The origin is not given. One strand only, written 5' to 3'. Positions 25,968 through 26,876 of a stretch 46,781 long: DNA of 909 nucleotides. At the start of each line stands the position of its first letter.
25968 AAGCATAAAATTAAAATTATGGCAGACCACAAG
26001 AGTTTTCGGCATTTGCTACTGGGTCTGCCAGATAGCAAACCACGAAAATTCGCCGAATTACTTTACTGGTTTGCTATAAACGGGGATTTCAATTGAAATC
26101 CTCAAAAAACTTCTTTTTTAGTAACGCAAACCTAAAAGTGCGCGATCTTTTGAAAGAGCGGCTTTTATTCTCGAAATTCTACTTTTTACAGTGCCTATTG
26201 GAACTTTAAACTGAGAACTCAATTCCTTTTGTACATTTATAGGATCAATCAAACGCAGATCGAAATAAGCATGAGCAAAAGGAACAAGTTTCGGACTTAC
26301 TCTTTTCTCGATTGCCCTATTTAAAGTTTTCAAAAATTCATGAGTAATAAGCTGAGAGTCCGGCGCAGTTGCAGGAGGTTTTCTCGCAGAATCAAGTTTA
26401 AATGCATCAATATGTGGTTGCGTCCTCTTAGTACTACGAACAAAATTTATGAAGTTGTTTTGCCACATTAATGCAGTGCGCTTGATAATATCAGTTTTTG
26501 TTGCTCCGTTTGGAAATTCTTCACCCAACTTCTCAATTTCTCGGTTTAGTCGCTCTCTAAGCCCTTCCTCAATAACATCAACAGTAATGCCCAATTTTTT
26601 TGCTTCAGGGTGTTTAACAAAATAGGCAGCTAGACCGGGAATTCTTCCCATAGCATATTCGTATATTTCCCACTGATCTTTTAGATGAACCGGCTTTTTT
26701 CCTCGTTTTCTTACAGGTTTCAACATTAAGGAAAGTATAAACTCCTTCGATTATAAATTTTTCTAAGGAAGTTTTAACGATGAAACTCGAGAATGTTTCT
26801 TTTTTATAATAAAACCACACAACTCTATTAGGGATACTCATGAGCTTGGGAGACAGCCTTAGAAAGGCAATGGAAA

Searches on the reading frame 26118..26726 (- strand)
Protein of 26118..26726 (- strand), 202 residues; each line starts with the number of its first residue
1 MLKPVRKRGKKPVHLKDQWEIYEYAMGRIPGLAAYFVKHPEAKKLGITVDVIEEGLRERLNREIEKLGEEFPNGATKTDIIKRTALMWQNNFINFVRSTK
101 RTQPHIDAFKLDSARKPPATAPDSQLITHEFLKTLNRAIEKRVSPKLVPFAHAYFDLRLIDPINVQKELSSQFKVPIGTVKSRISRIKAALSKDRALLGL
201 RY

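Call 43: search_solved_structures(query=window:26118-26726:-, max_evalue=10)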
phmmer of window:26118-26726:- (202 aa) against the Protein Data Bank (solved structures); distinct sequences matched with E-value up to 10: 13.
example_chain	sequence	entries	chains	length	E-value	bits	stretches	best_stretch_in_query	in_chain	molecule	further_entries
6jhe_A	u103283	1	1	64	0.13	15.6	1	146-194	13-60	ECF RNA polymerase sigma factor SigW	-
2h27_A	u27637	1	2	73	0.5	13.7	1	151-192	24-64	RNA polymerase Sigma E factor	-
1rwz_A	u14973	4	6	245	0.53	13.6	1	126-167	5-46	DNA polymerase sliding clamp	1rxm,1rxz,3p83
1or7_A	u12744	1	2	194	0.73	13.2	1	119-192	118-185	RNA polymerase sigma-E factor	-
5wuq_A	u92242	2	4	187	0.77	13.1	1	146-194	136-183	ECF RNA polymerase sigma factor SigW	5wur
1z77_A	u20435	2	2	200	0.88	12.9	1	20-69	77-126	transcriptional regulator (TetR family) | Transcriptional regulator, TetR family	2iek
2id6_A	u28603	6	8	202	0.89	12.9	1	20-69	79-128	TRANSCRIPTIONAL REGULATOR, TetR FAMILY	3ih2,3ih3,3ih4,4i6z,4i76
6jbq_F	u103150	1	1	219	0.96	12.8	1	119-192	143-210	ECF RNA polymerase sigma-E factor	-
5cy4_A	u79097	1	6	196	1.1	12.6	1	101-177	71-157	Oligoribonuclease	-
8kbh_I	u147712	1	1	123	1.4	12.2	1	57-93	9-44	Thoeris anti-defense 1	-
8kbg_D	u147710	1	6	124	1.4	12.2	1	57-93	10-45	Thoeris anti-defense 1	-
7uav_A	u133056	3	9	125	1.4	12.2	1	57-93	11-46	ABC transporter ATPase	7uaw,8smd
8kbh_D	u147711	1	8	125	1.5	12.2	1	57-93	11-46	Thoeris anti-defense 1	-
